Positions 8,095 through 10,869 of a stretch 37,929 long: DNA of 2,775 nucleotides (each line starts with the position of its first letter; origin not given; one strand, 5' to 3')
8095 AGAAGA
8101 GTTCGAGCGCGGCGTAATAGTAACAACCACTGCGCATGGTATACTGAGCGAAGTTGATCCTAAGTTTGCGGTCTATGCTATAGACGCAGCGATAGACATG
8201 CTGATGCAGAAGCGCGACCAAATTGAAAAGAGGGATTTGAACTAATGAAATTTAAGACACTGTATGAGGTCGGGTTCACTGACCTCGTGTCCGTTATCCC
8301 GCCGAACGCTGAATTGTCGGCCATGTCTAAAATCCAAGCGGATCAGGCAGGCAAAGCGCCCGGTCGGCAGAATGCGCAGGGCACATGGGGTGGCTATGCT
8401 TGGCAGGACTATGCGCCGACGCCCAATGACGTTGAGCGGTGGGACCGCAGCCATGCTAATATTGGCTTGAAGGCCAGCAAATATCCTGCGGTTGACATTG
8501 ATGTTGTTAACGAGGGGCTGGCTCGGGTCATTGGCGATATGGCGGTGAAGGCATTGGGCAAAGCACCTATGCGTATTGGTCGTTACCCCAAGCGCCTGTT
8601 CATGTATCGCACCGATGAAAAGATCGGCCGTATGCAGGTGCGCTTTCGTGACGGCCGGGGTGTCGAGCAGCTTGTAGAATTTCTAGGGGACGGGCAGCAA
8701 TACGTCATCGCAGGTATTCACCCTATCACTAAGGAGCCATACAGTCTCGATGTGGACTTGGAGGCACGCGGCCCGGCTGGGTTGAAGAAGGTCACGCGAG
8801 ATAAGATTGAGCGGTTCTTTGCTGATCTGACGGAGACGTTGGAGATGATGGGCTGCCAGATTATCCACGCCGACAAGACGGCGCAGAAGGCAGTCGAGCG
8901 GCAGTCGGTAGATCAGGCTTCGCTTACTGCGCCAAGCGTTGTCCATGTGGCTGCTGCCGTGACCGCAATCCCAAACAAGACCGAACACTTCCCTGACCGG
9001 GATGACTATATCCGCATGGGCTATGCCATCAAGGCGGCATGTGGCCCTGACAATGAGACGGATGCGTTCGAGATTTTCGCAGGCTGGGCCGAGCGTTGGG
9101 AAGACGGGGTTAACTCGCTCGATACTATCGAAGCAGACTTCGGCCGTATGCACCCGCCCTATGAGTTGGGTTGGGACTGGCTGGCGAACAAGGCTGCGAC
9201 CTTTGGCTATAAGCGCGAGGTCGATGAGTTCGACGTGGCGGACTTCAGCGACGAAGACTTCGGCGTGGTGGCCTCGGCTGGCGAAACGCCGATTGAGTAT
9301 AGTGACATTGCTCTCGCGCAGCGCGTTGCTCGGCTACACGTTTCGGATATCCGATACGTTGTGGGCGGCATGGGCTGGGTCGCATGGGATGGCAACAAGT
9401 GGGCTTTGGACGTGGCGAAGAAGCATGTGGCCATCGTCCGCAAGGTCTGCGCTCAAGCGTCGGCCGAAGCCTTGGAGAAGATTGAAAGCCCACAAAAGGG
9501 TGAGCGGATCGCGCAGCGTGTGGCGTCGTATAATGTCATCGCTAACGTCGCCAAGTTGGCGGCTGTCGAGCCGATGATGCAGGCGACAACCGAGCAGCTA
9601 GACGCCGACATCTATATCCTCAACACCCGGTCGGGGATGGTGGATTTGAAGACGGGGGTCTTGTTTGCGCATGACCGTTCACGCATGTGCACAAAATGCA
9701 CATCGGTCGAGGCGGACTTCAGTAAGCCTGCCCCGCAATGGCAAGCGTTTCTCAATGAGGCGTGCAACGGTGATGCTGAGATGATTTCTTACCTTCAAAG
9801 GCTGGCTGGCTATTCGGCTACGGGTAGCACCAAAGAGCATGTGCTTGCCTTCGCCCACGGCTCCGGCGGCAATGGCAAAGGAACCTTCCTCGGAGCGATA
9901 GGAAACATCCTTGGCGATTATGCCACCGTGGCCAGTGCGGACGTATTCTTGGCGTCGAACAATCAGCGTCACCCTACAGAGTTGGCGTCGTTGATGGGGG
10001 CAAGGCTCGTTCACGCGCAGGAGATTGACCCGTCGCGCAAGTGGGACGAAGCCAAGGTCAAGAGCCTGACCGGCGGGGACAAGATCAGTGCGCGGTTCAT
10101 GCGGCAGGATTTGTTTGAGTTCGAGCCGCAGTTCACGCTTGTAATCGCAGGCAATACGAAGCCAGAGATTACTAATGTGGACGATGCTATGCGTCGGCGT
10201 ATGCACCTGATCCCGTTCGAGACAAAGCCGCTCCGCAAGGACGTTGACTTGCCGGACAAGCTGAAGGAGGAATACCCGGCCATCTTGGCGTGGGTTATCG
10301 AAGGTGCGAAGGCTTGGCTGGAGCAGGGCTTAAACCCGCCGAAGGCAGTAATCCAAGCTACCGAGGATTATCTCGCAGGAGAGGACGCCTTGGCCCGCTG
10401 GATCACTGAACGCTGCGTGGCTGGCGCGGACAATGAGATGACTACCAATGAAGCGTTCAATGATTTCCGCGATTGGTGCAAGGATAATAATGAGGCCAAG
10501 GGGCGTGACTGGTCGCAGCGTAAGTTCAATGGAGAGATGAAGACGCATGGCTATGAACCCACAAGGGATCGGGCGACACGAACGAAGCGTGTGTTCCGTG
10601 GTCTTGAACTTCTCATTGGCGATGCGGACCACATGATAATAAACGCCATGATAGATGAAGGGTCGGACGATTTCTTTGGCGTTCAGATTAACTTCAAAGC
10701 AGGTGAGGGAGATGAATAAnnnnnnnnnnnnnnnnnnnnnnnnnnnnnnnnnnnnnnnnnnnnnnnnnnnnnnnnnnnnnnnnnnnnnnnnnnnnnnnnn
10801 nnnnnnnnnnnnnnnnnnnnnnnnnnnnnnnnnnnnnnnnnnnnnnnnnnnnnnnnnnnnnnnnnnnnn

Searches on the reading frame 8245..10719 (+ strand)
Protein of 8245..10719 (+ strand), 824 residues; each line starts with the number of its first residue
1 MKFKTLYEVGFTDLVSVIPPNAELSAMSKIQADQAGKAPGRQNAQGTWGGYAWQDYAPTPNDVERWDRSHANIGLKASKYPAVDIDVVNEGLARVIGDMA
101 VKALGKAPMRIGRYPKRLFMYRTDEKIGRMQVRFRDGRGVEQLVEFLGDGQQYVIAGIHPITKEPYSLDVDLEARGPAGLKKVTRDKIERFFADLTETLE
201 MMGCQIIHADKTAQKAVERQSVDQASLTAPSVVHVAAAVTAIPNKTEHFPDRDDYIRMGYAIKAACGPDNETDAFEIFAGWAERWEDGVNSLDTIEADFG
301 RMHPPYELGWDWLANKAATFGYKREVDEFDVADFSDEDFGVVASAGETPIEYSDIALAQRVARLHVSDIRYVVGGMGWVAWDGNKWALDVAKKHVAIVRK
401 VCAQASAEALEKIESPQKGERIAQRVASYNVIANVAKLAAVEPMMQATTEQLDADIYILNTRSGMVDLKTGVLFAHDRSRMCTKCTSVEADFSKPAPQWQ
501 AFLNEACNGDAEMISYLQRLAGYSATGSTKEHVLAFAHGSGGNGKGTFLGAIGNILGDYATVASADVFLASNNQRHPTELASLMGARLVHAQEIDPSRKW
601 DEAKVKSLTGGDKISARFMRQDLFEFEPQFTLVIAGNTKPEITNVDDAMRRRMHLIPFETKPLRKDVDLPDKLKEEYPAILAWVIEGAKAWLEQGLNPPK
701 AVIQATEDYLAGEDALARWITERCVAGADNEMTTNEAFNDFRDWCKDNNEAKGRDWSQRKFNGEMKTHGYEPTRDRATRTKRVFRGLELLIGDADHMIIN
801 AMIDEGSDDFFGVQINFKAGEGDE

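Call 7: search_protein_families(library=phrogs, proteins=[window:8245-10719:+], max_evalue=0.001)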
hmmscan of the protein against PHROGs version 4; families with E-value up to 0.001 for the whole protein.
window:8245-10719:+ (824 aa): 11 families
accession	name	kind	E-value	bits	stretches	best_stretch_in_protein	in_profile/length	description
phrog_1156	-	DNA, RNA and nucleotide metabolism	1.4e-128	431.8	1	20-790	33-826/855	DNA primase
phrog_6088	-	DNA, RNA and nucleotide metabolism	1.3e-122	411.8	1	336-788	316-762/772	DNA primase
phrog_2478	-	DNA, RNA and nucleotide metabolism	4e-122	410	1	351-790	404-841/854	DNA polymerase/primase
phrog_1829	-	DNA, RNA and nucleotide metabolism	1.3e-95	322.2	1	350-789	322-755/772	DNA primase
phrog_1883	-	DNA, RNA and nucleotide metabolism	4.3e-68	231.3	1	406-790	366-748/756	DNA helicase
phrog_16950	-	DNA, RNA and nucleotide metabolism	2.9e-66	224.9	1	353-768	367-809/843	DNA primase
phrog_864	-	DNA, RNA and nucleotide metabolism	3.7e-62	212.1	1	425-788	264-624/1064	DNA primase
phrog_7601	-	unknown function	1.1e-32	114.6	1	529-787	17-269/289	-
phrog_29234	-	unknown function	4.2e-22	79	1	58-271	52-276/887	-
phrog_16213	-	DNA, RNA and nucleotide metabolism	2.3e-15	56.9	1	457-704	314-566/732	DNA primase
phrog_4210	-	DNA, RNA and nucleotide metabolism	1.7e-07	30.5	1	537-768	181-406/1304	DNA polymerase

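Call 8: search_protein_families(library=pfam, proteins=[window:8245-10719:+], max_evalue=0.01)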
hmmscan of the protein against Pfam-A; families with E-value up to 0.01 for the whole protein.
window:8245-10719:+ (824 aa): 3 families
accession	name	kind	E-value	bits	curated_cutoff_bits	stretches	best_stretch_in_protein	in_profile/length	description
PF08706.16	D5_N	-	4.9e-24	85.7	22.4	1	358-507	1-144/145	D5 N terminal like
PF19263.5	DUF5906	-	9.7e-13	49.2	27.6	1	538-651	2-114/114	Family of unknown function (DUF5906)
PF08707.16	PriCT_2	-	0.0031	18.3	22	1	239-303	5-63/77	Primase C terminal 2 (PriCT-2)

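Call 18: find_related_loci(query=window:8245-10719:+, collection=viral_contigs, flank=10000)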
Query window:8245-10719:+ (824 aa) in viral_contigs; peptide patterns used: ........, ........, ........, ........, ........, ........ (x = any residue, [..] = any of these).
144 stretches matched a pattern; 139 encode a relative of the query (tblastn E <= 1e-3); the best 80 are kept; 80 distinct loci.
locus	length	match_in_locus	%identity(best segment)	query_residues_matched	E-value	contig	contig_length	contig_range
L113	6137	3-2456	98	7-824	0e+0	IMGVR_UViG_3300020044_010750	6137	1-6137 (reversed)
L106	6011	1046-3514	96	1-823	0e+0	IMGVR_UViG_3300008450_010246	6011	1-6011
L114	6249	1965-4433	96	1-823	0e+0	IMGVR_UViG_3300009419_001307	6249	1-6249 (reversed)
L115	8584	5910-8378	96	1-823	0e+0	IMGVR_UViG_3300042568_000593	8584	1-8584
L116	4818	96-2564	96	1-823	0e+0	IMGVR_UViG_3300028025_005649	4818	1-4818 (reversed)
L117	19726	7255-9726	96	1-824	0e+0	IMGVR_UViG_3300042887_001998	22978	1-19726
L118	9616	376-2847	96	1-824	0e+0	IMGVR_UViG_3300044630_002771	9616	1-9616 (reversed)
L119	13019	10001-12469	96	1-823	0e+0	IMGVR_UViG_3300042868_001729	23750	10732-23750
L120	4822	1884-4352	96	1-823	0e+0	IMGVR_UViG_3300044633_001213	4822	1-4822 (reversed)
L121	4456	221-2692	96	1-824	0e+0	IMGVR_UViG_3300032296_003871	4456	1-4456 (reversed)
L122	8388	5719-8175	97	1-819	0e+0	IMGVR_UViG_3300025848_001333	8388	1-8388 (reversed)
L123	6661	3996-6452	97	1-819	0e+0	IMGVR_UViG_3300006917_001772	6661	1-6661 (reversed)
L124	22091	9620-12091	95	1-824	0e+0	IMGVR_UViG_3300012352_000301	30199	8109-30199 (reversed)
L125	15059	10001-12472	95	1-824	0e+0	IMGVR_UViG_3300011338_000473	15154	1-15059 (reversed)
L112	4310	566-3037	95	1-824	0e+0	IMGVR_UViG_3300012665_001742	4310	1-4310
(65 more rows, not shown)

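Call 39: search_solved_structures(query=window:8245-10716:+, max_evalue=0.01)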
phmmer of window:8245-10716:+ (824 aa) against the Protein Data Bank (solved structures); distinct sequences matched with E-value up to 0.01: 4.
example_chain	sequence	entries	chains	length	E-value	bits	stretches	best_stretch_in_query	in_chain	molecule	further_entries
7ola_A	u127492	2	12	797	1.3e-07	33.4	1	488-661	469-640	DNA primase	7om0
8iqh_A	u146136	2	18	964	7.7e-05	24.2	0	448-654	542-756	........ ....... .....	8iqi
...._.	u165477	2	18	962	0.00025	22.5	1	452-785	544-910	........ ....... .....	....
8wvz_A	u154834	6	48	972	0.00026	22.5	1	452-785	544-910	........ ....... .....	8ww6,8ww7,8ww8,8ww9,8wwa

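Call 50: search_dna_similar(query=window:8245-10719:+, collection=phages, mode=protein, max_rows=15)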
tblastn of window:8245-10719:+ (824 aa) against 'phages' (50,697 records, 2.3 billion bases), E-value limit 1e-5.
Records with a match: 1583; places in all: 1584; records where one place covers at least 80% of the query: 1.
Best place of each record, by identity: <60% 1583.
By first word of the organism name: Streptococcus 390; Mycobacterium 305; Microbacterium 120; Gordonia 112; Salmonella 96; Arthrobacter 95; Streptomyces 49; Klebsiella 28; Proteus 26; Escherichia 22; and 82 more.
By host as written in the record: Mycobacterium smegmatis mc2 155 210; Streptococcus thermophilus 102; - 95; Microbacterium foliorum NRRL B-24224 59; Gordonia terrae 3612 59; Arthrobacter globiformis B-2979 51; Mycobacterium smegmatis mc#155 45; Microbacterium foliorum NRRL B-24224 SEA 36; and 448 more.
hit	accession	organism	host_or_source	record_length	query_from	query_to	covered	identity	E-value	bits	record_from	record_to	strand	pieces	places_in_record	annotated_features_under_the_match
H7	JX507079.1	Acidithiobacillus phage AcaML1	Acidithiobacillus caldus ATCC 51756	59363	343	789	54%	42.5%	1e-104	360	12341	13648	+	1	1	putative DNA primase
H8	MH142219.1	Acidithiobacillus phage AcaML1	Acidithiobacillus caldus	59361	343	789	54%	42.5%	1e-104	360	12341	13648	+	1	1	record has no annotation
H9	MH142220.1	Acidithiobacillus phage AcaML1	Acidithiobacillus caldus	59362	343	789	54%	42.5%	1e-104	360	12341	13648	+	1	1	record has no annotation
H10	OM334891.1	Acinetobacter phage 4316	Acinetobacter baumannii 4316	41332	52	791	81%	28.2%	3e-47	247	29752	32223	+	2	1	primase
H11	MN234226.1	Mycobacterium phage Curiosium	Mycobacterium smegmatis mc2 155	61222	321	798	58%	36.5%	1e-69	257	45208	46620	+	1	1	73: DNA primase/helicase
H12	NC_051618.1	Mycobacterium phage Curiosium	Mycobacterium smegmatis mc2 155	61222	321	798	58%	36.5%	1e-69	257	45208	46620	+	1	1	73: DNA polymerase/primase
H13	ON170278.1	Ralstonia phage YO164_3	Ralstonia solanacearum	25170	357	774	51%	41.0%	6e-90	317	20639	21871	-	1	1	record has no annotation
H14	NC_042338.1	Mycobacterium phage MacnCheese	Mycobacterium smegmatis mc2 155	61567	369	792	51%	39.8%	2e-73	268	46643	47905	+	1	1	72: DNA polymerase/primase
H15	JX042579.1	Mycobacterium phage MacnCheese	Mycobacterium smegmatis mc2 155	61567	369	792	51%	39.8%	2e-73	268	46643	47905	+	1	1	72: DNA primase/helicase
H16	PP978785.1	Mycobacterium phage Strobilo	Mycobacterium smegmatis mc2 155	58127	350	790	54%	38.2%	4e-76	276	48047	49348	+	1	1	73: DNA primase/helicase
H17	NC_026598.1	Mycobacterium phage Milly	Mycobacterium smegmatis mc2 155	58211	350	790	54%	38.2%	5e-76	276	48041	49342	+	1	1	72: DNA polymerase/primase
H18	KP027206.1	Mycobacterium phage Milly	Mycobacterium smegmatis mc2 155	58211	350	790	54%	38.2%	5e-76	276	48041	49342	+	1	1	72: DNA primase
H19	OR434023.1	Mycobacterium phage Syra333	Mycobacterium smegmatis mc2 155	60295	350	792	54%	37.8%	2e-72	266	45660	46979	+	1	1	72: DNA primase/helicase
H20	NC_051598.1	Mycobacterium phage Findley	Mycobacterium smegmatis mc2 155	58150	350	790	54%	37.9%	2e-75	274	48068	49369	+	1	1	72: DNA polymerase/primase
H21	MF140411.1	Mycobacterium phage Findley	Mycobacterium smegmatis mc2 155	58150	350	790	54%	37.9%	2e-75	274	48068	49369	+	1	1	72: DNA primase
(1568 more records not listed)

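Call 67: search_protein_families(library=ncbifam, proteins=[window:8245-10716:+], max_evalue=0.01)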
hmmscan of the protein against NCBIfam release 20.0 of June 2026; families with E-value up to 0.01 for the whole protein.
window:8245-10716:+ (824 aa): 3 families
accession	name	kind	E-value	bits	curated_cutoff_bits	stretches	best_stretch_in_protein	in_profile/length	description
NF005477.0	PRK07078.1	subfamily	2.2e-143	479.2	1014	1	309-790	277-746/759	hypothetical protein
NF011296.0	PRK14709.1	subfamily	3.8e-136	454.5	613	1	354-790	36-460/469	hypothetical protein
TIGR01613.1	primase_Cterm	subfamily_domain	1.5e-90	303.1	108.7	1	457-750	1-296/304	phage/plasmid primase, P4 family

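Call 71: get_annotated_region(hit=H7, flank=4000)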
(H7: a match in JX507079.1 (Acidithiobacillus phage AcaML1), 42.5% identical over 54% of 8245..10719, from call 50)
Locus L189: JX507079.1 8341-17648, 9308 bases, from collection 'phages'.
description: Acidithiobacillus phage AcaML1, complete genome.
organism: Acidithiobacillus phage AcaML1 (NCBI taxid 1229761)
taxonomy: Viruses; Duplodnaviria; Heunggongvirae; Uroviricota; Caudoviricetes
host: Acidithiobacillus caldus ATCC 51756; source: -; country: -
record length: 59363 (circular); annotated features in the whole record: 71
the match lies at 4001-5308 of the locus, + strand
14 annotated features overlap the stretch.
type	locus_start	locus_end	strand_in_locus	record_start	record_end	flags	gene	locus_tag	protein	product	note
CDS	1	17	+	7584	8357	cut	-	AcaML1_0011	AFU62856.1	prophage antirepressor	Gp11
CDS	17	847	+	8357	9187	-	-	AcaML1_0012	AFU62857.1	hypothetical protein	Gp12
CDS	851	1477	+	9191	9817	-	-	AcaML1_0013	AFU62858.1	hypothetical protein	Gp13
CDS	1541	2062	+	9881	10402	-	-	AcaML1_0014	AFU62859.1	hypothetical protein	Gp14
CDS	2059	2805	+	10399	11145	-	-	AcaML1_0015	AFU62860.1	hypothetical protein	Gp15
CDS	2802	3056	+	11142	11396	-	-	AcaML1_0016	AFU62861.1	hypothetical protein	Gp16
CDS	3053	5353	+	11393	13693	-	-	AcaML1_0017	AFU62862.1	putative DNA primase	Gp17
CDS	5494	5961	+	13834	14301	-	-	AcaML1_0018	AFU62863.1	putative polynucleotidyltransferase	Gp18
CDS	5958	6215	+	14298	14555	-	-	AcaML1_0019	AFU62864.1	hypothetical protein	Gp19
CDS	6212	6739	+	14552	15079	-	-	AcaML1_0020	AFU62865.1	hypothetical protein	Gp20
CDS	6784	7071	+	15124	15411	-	-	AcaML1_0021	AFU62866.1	hypothetical protein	Gp21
CDS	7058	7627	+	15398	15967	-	-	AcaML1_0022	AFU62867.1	hypothetical protein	Gp22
CDS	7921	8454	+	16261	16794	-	-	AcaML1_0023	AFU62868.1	hypothetical protein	Gp23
CDS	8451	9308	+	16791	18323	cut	-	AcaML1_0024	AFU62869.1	DNA modification methylase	Gp24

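Call 89: find_related_loci(query=window:8245-10719:+, collection=genome_contigs, flank=4000)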
Query window:8245-10719:+ (824 aa) in genome_contigs; peptide patterns used: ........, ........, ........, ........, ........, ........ (x = any residue, [..] = any of these).
18 stretches matched a pattern; 3 encode a relative of the query (tblastn E <= 1e-3); 3 distinct loci.
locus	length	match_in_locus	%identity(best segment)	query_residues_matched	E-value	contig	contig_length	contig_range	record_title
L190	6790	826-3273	73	1-817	0e+0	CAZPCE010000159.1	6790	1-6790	MAG TPA_asm: uncultured Arenimonas sp. isolate SRP170004_co1_70 genome assembly, contig: NODE_18227_length_6790_cov_3.99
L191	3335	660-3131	72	1-823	0e+0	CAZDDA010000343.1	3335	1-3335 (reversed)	MAG TPA_asm: uncultured Thermotogae bacterium isolate binchicken_co334_192 genome assembly, contig: NODE_62666_length_33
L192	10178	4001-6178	74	1-725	0e+0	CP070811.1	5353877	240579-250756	MAG: Anaerolineales bacterium isolate bin12 chromosome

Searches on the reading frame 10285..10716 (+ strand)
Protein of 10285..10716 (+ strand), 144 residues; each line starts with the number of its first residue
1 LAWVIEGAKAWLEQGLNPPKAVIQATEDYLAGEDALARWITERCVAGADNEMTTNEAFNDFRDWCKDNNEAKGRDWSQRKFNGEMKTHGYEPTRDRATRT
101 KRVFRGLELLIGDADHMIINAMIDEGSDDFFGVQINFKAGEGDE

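Call 26: search_solved_structures(query=window:10285-10716:+, max_evalue=10, show_alignments=2)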
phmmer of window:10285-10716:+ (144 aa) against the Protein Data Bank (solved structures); distinct sequences matched with E-value up to 10: 3.
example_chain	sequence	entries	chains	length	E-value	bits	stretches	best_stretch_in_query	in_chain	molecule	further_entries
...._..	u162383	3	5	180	1.5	11.9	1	58-103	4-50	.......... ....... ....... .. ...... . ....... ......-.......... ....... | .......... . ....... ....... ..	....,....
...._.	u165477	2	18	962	1.5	11.9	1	24-107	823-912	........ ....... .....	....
8wvz_A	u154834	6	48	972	1.5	11.8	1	24-107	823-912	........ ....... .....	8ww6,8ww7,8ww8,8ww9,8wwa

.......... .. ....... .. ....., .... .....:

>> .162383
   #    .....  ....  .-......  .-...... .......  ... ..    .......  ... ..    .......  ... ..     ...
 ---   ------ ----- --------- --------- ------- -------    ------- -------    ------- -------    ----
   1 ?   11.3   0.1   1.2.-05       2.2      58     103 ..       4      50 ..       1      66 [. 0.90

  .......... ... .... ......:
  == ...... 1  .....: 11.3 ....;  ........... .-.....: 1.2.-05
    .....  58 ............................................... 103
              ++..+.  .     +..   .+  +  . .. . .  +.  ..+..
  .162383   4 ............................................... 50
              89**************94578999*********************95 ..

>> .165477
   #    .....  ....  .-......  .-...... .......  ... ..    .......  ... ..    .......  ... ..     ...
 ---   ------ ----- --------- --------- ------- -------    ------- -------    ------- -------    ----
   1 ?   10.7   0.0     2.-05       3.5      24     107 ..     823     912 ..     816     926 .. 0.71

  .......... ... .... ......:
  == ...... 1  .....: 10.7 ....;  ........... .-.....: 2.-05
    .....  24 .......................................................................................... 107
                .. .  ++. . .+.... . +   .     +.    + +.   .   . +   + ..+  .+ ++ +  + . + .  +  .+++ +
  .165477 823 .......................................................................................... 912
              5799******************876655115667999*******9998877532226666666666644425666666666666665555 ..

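Call 27: find_homologous_proteins(query=window:10285-10716:+, max_evalue=0.001)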
Query window:10285-10716:+ (144 aa): 15 proteins with E <= 0.001 among 22 candidates.
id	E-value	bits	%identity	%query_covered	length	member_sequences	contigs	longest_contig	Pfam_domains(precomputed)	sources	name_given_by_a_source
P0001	4.9e-91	320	97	100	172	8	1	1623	-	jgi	jgi:putative DNA primase/helicase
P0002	6.5e-81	287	86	100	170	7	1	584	-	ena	-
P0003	6.5e-72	258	77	98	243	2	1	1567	PF19263.6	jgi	jgi:putative DNA primase/helicase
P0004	1.8e-58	214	72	88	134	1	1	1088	-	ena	-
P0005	6.9e-56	206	67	93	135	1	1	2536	-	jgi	jgi:phage/plasmid-associated DNA primase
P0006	3.1e-55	204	66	93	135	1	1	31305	-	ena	-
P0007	9.8e-49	183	82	67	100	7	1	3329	-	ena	-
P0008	2.1e-47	179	91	60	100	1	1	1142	-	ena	-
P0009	6.2e-43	164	74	67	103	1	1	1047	-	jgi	jgi:hypothetical protein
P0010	1.9e-42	163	82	58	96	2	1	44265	-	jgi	-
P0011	5.4e-37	145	71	60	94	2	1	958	-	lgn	-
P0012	2.0e-36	143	67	65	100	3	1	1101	-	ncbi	-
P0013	4.7e-34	135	69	60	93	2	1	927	-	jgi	-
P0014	1.3e-33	134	66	64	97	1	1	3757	-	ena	-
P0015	4.0e-30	123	60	61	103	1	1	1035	-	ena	-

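Call 34: predict_structure(alignment_id=A1)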
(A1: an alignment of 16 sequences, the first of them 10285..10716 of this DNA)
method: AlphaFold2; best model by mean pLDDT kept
length: 144 residues; sequences in the alignment: 16
mean_pLDDT: 66.7   pTM: 0.53
mean pLDDT of the five models: 66.7, 64.2, 61.0, 59.3, 58.8
residues with pLDDT >= 90: 0; 70-90: 74; 50-70: 35; < 50: 35
segments of 3 or more residues with pLDDT < 50: 107-112, 114-116, 121-123, 125-144
pLDDT, mean of each block of 10 residues (from residue 1): 61 76 71 79 65 84 87 82 82 69 55 48 44 42 37
secondary structure, 60 per line:
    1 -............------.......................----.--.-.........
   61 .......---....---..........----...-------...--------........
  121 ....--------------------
elements in order: H2-13 H20-42 H54-67 H71-74 H78-87 E92-94 E102-104 H113-124

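Call 38: fold_search(model_id=the predicted structure, library=pdb)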
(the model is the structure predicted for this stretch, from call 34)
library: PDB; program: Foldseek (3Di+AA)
matches with E <= 10: 265; with E <= 0.001: 0
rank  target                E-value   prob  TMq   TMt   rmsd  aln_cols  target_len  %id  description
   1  7jgr_G                2.1e-01  0.33  0.29  0.13  12.3       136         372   16  Structure of Drosophila ORC bound to DNA (84 bp) and Cdc6 (released 2020-09-09)
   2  6qvw_MODEL_1_A        2.4e-01  0.44  0.31  0.36  14.9       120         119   11  Solution structure of the free FOXO1 DNA binding domain (released 2019-09-04)
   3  7dvs_D                4.7e-01  0.30  0.31  0.38  12.9       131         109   10  Crystal structure of Apo (heme-free) PefR (released 2021-09-29)
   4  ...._F                5.0e-01  0.51  0.36  0.10   5.3        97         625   18  Structure of Full-Length AsfvPrimPol with polyT DNA (released 2025-12-24)
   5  9ire_A                5.0e-01  0.44  0.34  0.33   6.9       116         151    9  CRYSTAL STRUCTURE OF Bacillus cereus FERRIC UPTAKE REGULATOR (released 2025-07-23)
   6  5ywj                  5.0e-01  0.35  0.30  0.36   7.1       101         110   14  Global regulatory element SarX (released 2018-12-05)
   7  2rdp                  5.0e-01  0.14  0.23  0.24  11.9       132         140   17  The structure of a MarR family protein from Bacillus stearothermophilus (released 2007-11-13)
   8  4ad9_C                5.3e-01  0.38  0.35  0.20   5.7        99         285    9  Crystal structure of human LACTB2. (released 2012-02-01)
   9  4ad9_A                5.3e-01  0.30  0.33  0.19   6.7       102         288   11  Crystal structure of human LACTB2. (released 2012-02-01)
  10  5hs5_A                5.3e-01  0.21  0.28  0.32   9.9       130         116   10  Crystal structure of Staphylococcus aureus SarX (released 2017-02-08)
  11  4l9j_B                5.7e-01  0.25  0.28  0.30  11.5       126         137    7  Crystal structure of S. aureus MepR in DNA-binding conformation (released 2013-09-11)
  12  2a61_A                5.7e-01  0.15  0.26  0.26  11.9       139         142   15  The crystal structure of transcriptional regulator Tm0710 from Thermotoga maritima (released 2005-07-19)
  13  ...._B                6.4e-01  0.57  0.39  0.11   5.2        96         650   21  Structure of Full-Length AsfvPrimPol with polyT DNA (released 2025-12-24)
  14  7krh                  6.4e-01  0.20  0.28  0.29   9.0       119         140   14  Crystal structure of the MarR family transcriptional regulator from Variovorax paradoxus with S28A and R46A mutations (released 2021-12-01)
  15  6pcp_C                8.2e-01  0.12  0.23  0.23   9.5       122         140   11  Mechanism for regulation of DNA binding of Bordetella bronchiseptica BpsR by 6-hydroxynicotinic acid (released 2019-11-06)
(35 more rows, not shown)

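Call 68: search_protein_families(library=pfam, proteins=[window:10285-10716:+], max_evalue=10)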
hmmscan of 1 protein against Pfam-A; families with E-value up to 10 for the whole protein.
window:10285-10716:+ (144 aa): 2 families
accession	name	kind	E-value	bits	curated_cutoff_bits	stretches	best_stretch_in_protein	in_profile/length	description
PF03288.22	Pox_D5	-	0.0048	17.8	21.4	1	34-96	4-67/86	Poxvirus D5 protein-like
PF11123.14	DNA_Packaging_2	-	0.13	12.8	27.5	1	34-69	11-43/79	DNA packaging protein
